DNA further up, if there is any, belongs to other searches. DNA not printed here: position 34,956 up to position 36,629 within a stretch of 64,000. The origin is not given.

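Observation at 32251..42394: LysR-linked cluster combining two TauD/TfdA dioxygenases, a PrpD-family enzyme, two different pyruvate-aldolase families, a 2-hydroxyacid dehydrogenase and a TRAP transporter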

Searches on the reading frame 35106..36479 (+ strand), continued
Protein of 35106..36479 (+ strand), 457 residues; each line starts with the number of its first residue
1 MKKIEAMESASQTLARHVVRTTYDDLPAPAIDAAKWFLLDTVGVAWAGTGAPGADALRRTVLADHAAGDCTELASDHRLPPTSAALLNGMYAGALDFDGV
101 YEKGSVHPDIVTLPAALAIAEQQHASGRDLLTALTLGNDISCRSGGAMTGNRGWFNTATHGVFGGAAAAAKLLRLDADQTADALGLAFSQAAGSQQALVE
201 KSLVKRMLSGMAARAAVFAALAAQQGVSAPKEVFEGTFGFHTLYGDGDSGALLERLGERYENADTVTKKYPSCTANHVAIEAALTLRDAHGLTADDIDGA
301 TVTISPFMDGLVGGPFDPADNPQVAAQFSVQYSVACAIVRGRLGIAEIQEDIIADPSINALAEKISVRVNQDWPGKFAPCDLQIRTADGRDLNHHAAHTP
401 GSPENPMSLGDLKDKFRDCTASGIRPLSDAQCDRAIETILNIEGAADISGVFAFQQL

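Call 44: search_protein_families(library=ncbifam, proteins=[L069:8158-8934:+, L069:8951-9988:+, L069:12320-13822:+, L069:13827-15497:+, L068:13212-13991:+, L072:12468-13934:+, L072:14062-15093:+, L073:8979-9893:+, L001:11710-12507:+, L068:7931-8791:+], max_evalue=0.00001)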
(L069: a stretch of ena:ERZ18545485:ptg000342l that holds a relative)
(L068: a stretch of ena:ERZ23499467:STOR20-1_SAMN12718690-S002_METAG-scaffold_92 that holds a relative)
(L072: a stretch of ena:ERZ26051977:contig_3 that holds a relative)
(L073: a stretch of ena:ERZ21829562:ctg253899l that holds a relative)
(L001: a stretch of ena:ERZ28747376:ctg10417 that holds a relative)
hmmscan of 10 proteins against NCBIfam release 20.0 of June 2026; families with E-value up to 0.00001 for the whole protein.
L069:8158-8934:+ (258 aa): 4 families
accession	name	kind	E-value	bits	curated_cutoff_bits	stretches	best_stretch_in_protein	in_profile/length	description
TIGR02311.1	HpaI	equivalog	2.3e-34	119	368.8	1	31-248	27-243/249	4-hydroxy-2-oxoheptanedioate aldolase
TIGR03239.1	GarL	equivalog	1.1e-31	110.3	406.75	1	6-248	3-242/249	2-dehydro-3-deoxyglucarate aldolase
NF007849.0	PRK10558.1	equivalog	1.4e-31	109.8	393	1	7-248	11-249/256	2-dehydro-3-deoxyglucarate aldolase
NF007521.0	PRK10128.1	equivalog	2.1e-24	86.5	441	1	5-248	8-249/267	2-keto-3-deoxy-L-rhamnonate aldolase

L069:8951-9988:+ (345 aa): 21 families
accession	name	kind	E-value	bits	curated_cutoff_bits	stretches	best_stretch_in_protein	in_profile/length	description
NF009714.1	PRK13243.1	equivalog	1.6e-62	211.8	455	1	57-330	50-327/332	glyoxylate reductase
TIGR01327.1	PGDH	equivalog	6.5e-53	180.3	454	1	69-327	57-312/525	phosphoglycerate dehydrogenase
NF005069.0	PRK06487.1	equivalog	5e-45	153.9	448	1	43-293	38-288/320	2-hydroxyacid dehydrogenase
NF011938.0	PRK15409.1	equivalog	1.9e-44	152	492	1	47-330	39-323/324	glyoxylate/hydroxypyruvate reductase GhrB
NF008759.0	PRK11790.1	equivalog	1.1e-39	136.4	404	1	29-297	28-298/410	phosphoglycerate dehydrogenase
NF005387.0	PRK06932.1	equivalog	3.7e-39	134.6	492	1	75-297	66-291/314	2-hydroxyacid dehydrogenase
NF041369.1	Dhydh_Halo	equivalog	7.7e-39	133.7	400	1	74-325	57-304/305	D-2-hydroxyacid dehydrogenase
NF000492.1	vanH_gen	exception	3.4e-32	111.8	540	1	78-300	70-295/312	D-lactate dehydrogenase VanH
NF001309.0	PRK00257.1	equivalog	2e-30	106.1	434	1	146-297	109-259/379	4-phosphoerythronate dehydrogenase PdxB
NF000112.1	vanH-Amyco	exception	6.3e-30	104.6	625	1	77-301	98-325/348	VanH-AOV family D-lactate dehydrogenase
NF006263.0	PRK08410.1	equivalog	1e-29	103.9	389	1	69-297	58-289/311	D-2-hydroxyacid dehydrogenase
NF005750.0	PRK07574.1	equivalog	1.2e-29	103.6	329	1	72-297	112-338/386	NAD-dependent formate dehydrogenase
NF000151.1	vanH-Ac1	exception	1.9e-28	99.8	750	1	78-302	106-334/351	D-lactate dehydrogenase VanH-Ac1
NF000128.1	vanH-Sc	exception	2.3e-25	89.4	650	1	77-273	89-275/337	D-lactate dehydrogenase VanH-Sc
NF000371.1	vanH_Agroup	exception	2.6e-25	89.3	700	1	79-273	76-260/322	VanH-A/VanH-Pt family D-lactate dehydrogenase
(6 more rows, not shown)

L069:12320-13822:+ (500 aa): 1 family
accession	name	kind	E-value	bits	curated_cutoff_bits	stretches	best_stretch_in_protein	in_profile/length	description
NF008730.0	PRK11750.1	equivalog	2.6e-35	121.2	1047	1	149-466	860-1159/1490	glutamate synthase large subunit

L069:13827-15497:+ (556 aa): 53 families (the best 25 are shown)
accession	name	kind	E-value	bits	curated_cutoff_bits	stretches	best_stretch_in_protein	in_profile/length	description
NF006187.0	PRK08322.1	equivalog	1.9e-224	746.2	509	1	5-555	2-547/548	acetolactate synthase large subunit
NF006378.0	PRK08617.1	equivalog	1.9e-152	508.5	510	1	3-549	6-550/556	acetolactate synthase AlsS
TIGR02418.1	acolac_catab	equivalog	7.7e-140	466.9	551.1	1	7-546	1-538/539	acetolactate synthase AlsS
TIGR00118.1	acolac_lg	equivalog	2.5e-127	425.7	538.35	1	5-542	1-539/557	biosynthetic-type acetolactate synthase large subunit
NF004919.0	PRK06276.1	equivalog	1e-123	413.7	866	1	5-550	1-551/582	acetolactate synthase large subunit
NF006524.0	PRK08978.1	equivalog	8e-121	404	738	1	5-543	1-530/548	acetolactate synthase 2 catalytic subunit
NF006052.0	PRK08199.1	subfamily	8.7e-120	400.6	539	1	3-546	6-545/559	thiamine pyrophosphate protein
NF004710.0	PRK06048.1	equivalog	9.1e-111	371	976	1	2-543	5-543/561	acetolactate synthase large subunit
NF006016.1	PRK08155.1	equivalog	3.4e-106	355.9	870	1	4-542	2-537/554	acetolactate synthase large subunit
NF005651.0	PRK07418.1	subfamily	4.2e-105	352.2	942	1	4-542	18-564/617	acetolactate synthase large subunit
NF005824.0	PRK07710.1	equivalog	7.8e-103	344.7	976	1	3-542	15-553/573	acetolactate synthase large subunit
NF005860.0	PRK07789.1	equivalog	7.7e-102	341.6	881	1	2-528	31-568/615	acetolactate synthase large subunit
NF006377.0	PRK08611.1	equivalog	2.5e-100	336.7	742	1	4-541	3-533/576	pyruvate oxidase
NF006122.0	PRK08266.1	subfamily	3.1e-100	336.2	571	1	3-541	2-528/543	hypothetical protein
NF006319.0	PRK08527.1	equivalog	4.3e-99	332.4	905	1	4-543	3-544/565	acetolactate synthase large subunit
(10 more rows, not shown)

L068:13212-13991:+ (259 aa): 0 families

L072:12468-13934:+ (488 aa): 6 families
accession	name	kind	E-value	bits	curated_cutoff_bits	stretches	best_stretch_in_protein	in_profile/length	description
NF010322.0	PRK13759.1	equivalog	1e-89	301.3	481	1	3-457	5-447/486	arylsulfatase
TIGR03417.1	chol_sulfatase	equivalog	1.3e-69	235.4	433.45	1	4-481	2-455/500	choline-sulfatase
NF045661.1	HdlasePehA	equivalog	8.9e-57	192.8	900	2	177-473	181-491/506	phosphoric/sulfuric ester hydrolase PehA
NF052527.1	Mn_arylsulf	exception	2.2e-45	155.5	850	1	4-454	1-439/479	manganese-dependent arylsulfatase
NF038282.1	LapC_YejM_PbgA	exception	1.6e-08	33.4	825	1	244-365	379-498/584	LPS biosynthesis-modulating metalloenzyme YejM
TIGR01307.1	pgm_bpd_ind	equivalog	8e-07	27.9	330.65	1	280-380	410-503/504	2,3-bisphosphoglycerate-independent phosphoglycerate mutase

L072:14062-15093:+ (343 aa): 1 family
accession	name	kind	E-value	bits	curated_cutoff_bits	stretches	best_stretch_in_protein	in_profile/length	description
TIGR02122.1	TRAP_TAXI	subfamily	3e-19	69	84.35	1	10-331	4-315/320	TAXI family TRAP transporter solute-binding subunit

L073:8979-9893:+ (304 aa): 1 family
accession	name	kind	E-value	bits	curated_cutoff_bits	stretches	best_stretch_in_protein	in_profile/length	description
TIGR00946.1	2a69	subfamily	5.4e-13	48.8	246.05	1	7-301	9-332/336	auxin efflux carrier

L001:11710-12507:+ (265 aa): 73 families (the best 25 are shown)
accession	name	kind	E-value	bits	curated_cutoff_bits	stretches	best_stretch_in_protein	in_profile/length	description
NF051848.1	EnCoAHydtEchA19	equivalog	4.4e-61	206.7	400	1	10-260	2-252/258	enoyl-CoA hydratase EchA19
NF004475.0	PRK05809.1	subfamily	1.5e-56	191.8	394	1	9-260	5-254/260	short-chain-enoyl-CoA hydratase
NF004840.0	PRK06190.1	equivalog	4.8e-54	183.7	253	1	8-248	4-241/260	enoyl-CoA hydratase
NF004781.0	PRK06127.1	subfamily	1.2e-52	179.2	291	1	3-257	6-260/269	enoyl-CoA hydratase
NF006699.0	PRK09245.1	subfamily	2.6e-51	174.4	354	1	7-255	2-255/266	crotonase/enoyl-CoA hydratase family protein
NF005802.0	PRK07657.1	equivalog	5.8e-49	167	363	1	16-257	12-251/260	enoyl-CoA hydratase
NF005864.0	PRK07799.1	equivalog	2.9e-48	164.4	316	1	5-259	5-259/266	crotonase/enoyl-CoA hydratase family protein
NF006100.0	PRK08252.1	subfamily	2.7e-46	158.2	282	1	7-260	2-249/254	crotonase/enoyl-CoA hydratase family protein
NF007239.0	PRK09674.1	equivalog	3e-46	158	371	1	8-258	4-249/257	2,3-dehydroadipyl-CoA hydratase PaaF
NF006007.0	PRK08138.1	subfamily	5.9e-46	156.9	355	1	9-256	8-251/261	enoyl-CoA hydratase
NF005699.0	PRK07509.1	equivalog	5.7e-45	154.1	249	1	7-237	3-235/267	crotonase/enoyl-CoA hydratase family protein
NF004796.0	PRK06144.1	subfamily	1e-44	153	272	1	3-261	3-257/262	enoyl-CoA hydratase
NF005803.0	PRK07658.1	equivalog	3.2e-44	151.3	313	1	12-259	6-251/257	enoyl-CoA hydratase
NF042430.2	EnCoAhydt_DpgD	equivalog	4.2e-44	150.9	400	1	13-257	2-249/258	enoyl-CoA-hydratase DpgD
NF006109.0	PRK08260.1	subfamily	6.5e-44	150.4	320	1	12-257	8-269/296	enoyl-CoA hydratase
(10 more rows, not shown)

L068:7931-8791:+ (286 aa): 3 families
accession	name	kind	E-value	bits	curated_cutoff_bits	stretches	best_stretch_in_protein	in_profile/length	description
NF007104.0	PRK09553.1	equivalog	8.1e-53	179.4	313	1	3-284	5-278/282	taurine dioxygenase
NF045815.1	Neo-PentlctneFsynPtlD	equivalog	5e-30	104.8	550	1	5-279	3-285/301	neopentalenolactone/pentalenolactone F synthase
NF049937.1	CMthFAOxDecarbScoE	equivalog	7.6e-28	97.5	400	1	11-282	10-286/295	(3R)-3-[(carboxymethyl)amino]fatty acid oxygenase/decarboxylase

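Call 49: search_protein_families(library=pfam, proteins=[L023:1346-2275:+, L023:2253-3815:+, L023:3862-4806:+, L023:5688-7256:+, L023:7276-9351:-, L023:13936-14766:-, L023:14902-15891:-, L023:17301-18617:-, L014:7290-7757:+, L014:8440-9846:-], max_evalue=0.00001)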
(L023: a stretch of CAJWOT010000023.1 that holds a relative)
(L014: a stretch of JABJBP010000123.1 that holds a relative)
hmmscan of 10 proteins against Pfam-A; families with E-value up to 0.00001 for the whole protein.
L023:1346-2275:+ (309 aa): 2 families
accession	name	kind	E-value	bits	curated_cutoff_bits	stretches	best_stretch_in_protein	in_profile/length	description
PF13561.12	adh_short_C2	-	2.8e-50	171.5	27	1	39-305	1-234/236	Enoyl-(Acyl carrier protein) reductase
PF00106.31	adh_short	-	2.9e-48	164.4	26.6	1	33-242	1-190/195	short chain dehydrogenase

L023:2253-3815:+ (520 aa): 2 families
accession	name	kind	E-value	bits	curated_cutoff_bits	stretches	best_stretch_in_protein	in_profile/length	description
PF07364.17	DUF1485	-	3.2e-98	329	22.8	1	23-313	2-290/290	Metallopeptidase family M81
PF07171.17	MlrC_C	-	1.5e-57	195.1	27.2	1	325-502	1-178/178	MlrC C-terminus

L023:3862-4806:+ (314 aa): 3 families
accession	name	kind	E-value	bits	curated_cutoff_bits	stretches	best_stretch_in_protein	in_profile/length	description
PF00106.31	adh_short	-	3.1e-42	144.7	26.6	1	11-204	1-187/195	short chain dehydrogenase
PF13561.12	adh_short_C2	-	2.4e-36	126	27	1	17-260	1-230/236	Enoyl-(Acyl carrier protein) reductase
PF08659.16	KR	-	1.3e-16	61.4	22.6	1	14-177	4-159/180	KR domain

L023:5688-7256:+ (522 aa): 3 families
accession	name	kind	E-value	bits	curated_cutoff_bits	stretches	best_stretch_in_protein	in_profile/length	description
PF00884.28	Sulfatase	-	1.1e-45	156.7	25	1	5-408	1-301/301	Sulfatase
PF16347.10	SGSH_C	-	1.7e-19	70.9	29.3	1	357-505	1-149/154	N-sulphoglucosamine sulphohydrolase, C-terminal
PF01663.27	Phosphodiest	-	9.1e-14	52.2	23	1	317-357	184-224/342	Type I phosphodiesterase / nucleotide pyrophosphatase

L023:7276-9351:- (691 aa): 3 families
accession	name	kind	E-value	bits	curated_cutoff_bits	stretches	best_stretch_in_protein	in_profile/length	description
PF00384.28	Molybdopterin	-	3.4e-41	141.9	24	1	62-473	1-352/353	Molybdopterin oxidoreductase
PF01568.27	Molydop_binding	-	2.1e-20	73.2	26.8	1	568-677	1-109/110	Molydopterin dinucleotide binding domain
PF04879.21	Molybdop_Fe4S4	-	2.6e-06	27.8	22.7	1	5-59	3-55/55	Molybdopterin oxidoreductase Fe4S4 domain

L023:13936-14766:- (276 aa): 1 family
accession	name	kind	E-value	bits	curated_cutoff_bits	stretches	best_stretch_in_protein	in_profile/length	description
PF02668.22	TauD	-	3.3e-64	217.8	27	1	3-264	2-266/267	Taurine catabolism dioxygenase TauD, TfdA family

L023:14902-15891:- (329 aa): 1 family
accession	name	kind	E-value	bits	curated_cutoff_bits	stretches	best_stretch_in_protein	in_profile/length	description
PF00892.27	EamA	-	3.9e-22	79.4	28.2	1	17-150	2-134/135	EamA-like transporter family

L023:17301-18617:- (438 aa): 0 families

L014:7290-7757:+ (155 aa): 0 families

L014:8440-9846:- (468 aa): 0 families

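Call 50: search_protein_families(library=pfam, proteins=[L025:8509-9876:+, L025:6829-7944:-, L025:5148-6008:+, L025:2406-4463:-, L025:600-1583:+, L025:1580-2383:+, L008:7027-8238:+, L008:8767-10242:+, L008:2226-3056:-, L016:9022-9939:+], max_evalue=0.00001)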
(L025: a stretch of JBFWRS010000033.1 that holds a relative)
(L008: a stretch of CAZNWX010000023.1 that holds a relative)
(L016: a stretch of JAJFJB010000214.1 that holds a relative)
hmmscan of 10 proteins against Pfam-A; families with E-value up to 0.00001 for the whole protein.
L025:8509-9876:+ (455 aa): 0 families

L025:6829-7944:- (371 aa): 0 families

L025:5148-6008:+ (286 aa): 0 families

L025:2406-4463:- (685 aa): 2 families
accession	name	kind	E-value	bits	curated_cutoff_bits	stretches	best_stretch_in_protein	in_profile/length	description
PF02705.21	K_trans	-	8e-180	598.6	24.8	1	72-524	2-453/454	K+ potassium transporter integral membrane domain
PF22776.1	K_trans_C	-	9.3e-49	165.5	24.8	1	535-685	1-151/151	K+ potassium transporter C-terminal domain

L025:600-1583:+ (327 aa): 1 family
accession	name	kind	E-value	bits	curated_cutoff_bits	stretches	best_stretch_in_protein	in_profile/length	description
PF03401.19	TctC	-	3.4e-59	201.1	27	1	51-319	3-270/274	Tripartite tricarboxylate transporter family receptor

L025:1580-2383:+ (267 aa): 2 families
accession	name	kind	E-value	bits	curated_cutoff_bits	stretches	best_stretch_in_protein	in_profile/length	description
PF13561.12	adh_short_C2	-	3.4e-64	217.1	27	1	26-264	9-236/236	Enoyl-(Acyl carrier protein) reductase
PF00106.31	adh_short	-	2.2e-53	181.1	26.6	1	14-208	1-186/195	short chain dehydrogenase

L008:7027-8238:+ (403 aa): 2 families
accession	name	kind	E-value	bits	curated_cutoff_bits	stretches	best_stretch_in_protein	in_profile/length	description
PF07690.21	MFS_1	-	4.9e-41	141.2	33.4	2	9-355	1-347/347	Major Facilitator Superfamily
PF00083.30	Sugar_tr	-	6e-07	29.1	22.3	0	37-179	44-191/452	Sugar (and other) transporter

L008:8767-10242:+ (491 aa): 0 families

L008:2226-3056:- (276 aa): 0 families

L016:9022-9939:+ (305 aa): 0 families

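Call 60: search_protein_families(library=pfam, proteins=[L003:13323-14366:+, L003:14506-16407:+, L005:13410-14351:+, L005:14489-16396:+, L005:17259-18827:-], max_evalue=0.00001)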
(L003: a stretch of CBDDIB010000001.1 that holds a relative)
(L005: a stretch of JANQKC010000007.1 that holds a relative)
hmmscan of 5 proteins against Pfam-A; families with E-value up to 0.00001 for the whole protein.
L003:13323-14366:+ (347 aa): 2 families
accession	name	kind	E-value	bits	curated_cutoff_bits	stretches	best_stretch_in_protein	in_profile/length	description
PF16868.10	NMT1_3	-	1.3e-59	202.7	27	1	62-345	1-289/289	NMT1-like family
PF09084.16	NMT1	-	4.6e-08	33.7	20.5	1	87-245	19-170/216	NMT1/THI5 like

L003:14506-16407:+ (633 aa): 1 family
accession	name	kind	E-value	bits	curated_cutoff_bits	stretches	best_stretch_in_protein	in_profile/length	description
PF06808.19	DctM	-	1.5e-87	294.5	23.8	1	126-553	3-409/413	Tripartite ATP-independent periplasmic transporter, DctM component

L005:13410-14351:+ (313 aa): 2 families
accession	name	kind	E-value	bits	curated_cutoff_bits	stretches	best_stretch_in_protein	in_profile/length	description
PF16868.10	NMT1_3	-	1.3e-60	206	27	1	28-311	1-289/289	NMT1-like family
PF09084.16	NMT1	-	2.3e-07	31.4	20.5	1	55-189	21-150/216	NMT1/THI5 like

L005:14489-16396:+ (635 aa): 1 family
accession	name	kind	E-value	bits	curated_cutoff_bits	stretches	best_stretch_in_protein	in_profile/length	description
PF06808.19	DctM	-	1.4e-89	301.2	23.8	1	128-555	3-409/413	Tripartite ATP-independent periplasmic transporter, DctM component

L005:17259-18827:- (522 aa): 3 families
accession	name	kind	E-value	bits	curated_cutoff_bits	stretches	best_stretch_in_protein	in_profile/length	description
PF13671.12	AAA_33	-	8e-23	81.8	27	1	348-490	1-138/143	AAA domain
PF01636.29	APH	-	3.4e-10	40.5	23.2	1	135-300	71-233/239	Phosphotransferase enzyme family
PF01583.26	APS_kinase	-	9.5e-06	26.2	21.1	0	349-465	5-113/152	Adenylylsulphate kinase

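Call 61: find_encoding_contigs(protein=P0141, flank=10000, max_places=2)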
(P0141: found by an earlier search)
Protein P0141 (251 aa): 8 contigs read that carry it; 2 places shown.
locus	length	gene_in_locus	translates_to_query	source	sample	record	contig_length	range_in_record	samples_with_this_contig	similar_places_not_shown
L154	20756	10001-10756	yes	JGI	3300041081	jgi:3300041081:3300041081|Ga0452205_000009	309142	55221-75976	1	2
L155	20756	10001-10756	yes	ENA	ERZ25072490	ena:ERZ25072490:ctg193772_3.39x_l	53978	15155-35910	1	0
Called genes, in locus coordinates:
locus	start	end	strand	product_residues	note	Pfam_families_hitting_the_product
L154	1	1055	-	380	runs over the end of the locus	PF00528:BPD_transp_1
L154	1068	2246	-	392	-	PF00528:BPD_transp_1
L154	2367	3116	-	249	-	-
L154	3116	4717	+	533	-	PF01636:APH, PF06414:Zeta_toxin (faint), PF13671:AAA_33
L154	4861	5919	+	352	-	PF03480:DctP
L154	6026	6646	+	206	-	PF04290:DctQ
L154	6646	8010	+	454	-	PF06808:DctM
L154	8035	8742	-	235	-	PF03737:RraA-like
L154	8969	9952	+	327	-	PF00389:2-Hacid_dh, PF02826:2-Hacid_dh_C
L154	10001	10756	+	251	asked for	PF03328:HpcH_HpaI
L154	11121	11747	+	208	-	PF04367:DUF502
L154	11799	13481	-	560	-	PF00496:SBP_bac_5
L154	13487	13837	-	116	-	PF02311:AraC_binding (weak), PF07883:Cupin_2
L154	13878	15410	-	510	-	PF01039:Carboxyl_trans, PF03255:ACCA (weak)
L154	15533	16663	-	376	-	PF00266:Aminotran_5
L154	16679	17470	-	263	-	PF00753:Lactamase_B, PF16123:HAGH_C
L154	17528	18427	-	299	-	PF00892:EamA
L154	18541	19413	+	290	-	PF00378:ECH_1, PF16113:ECH_2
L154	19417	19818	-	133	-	PF01124:MAPEG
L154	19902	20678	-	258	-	PF00106:adh_short, PF08659:KR, PF13561:adh_short_C2, PF23441:SDR (weak)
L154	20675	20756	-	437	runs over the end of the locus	PF00815:Histidinol_dh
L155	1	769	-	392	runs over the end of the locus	PF00528:BPD_transp_1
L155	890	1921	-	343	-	PF00497:SBP_bac_3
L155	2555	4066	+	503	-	PF01636:APH (weak), PF06414:Zeta_toxin (faint), PF13671:AAA_33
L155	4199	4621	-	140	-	PF01152:Bac_globin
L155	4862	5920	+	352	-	PF03480:DctP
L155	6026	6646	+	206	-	PF04290:DctQ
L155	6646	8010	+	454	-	PF06808:DctM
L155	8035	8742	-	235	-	PF03737:RraA-like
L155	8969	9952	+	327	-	PF00389:2-Hacid_dh, PF02826:2-Hacid_dh_C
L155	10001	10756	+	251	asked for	PF03328:HpcH_HpaI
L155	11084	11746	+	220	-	PF04367:DUF502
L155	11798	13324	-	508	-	PF00496:SBP_bac_5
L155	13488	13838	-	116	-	PF07883:Cupin_2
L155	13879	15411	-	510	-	PF01039:Carboxyl_trans, PF03255:ACCA (weak)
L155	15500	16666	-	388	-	PF00266:Aminotran_5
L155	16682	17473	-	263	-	PF00753:Lactamase_B, PF16123:HAGH_C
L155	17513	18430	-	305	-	PF00892:EamA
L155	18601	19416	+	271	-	PF00378:ECH_1, PF16113:ECH_2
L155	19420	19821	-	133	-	PF01124:MAPEG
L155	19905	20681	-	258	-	PF00106:adh_short, PF08659:KR, PF13561:adh_short_C2, PF23441:SDR (weak)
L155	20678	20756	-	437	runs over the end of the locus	PF00815:Histidinol_dh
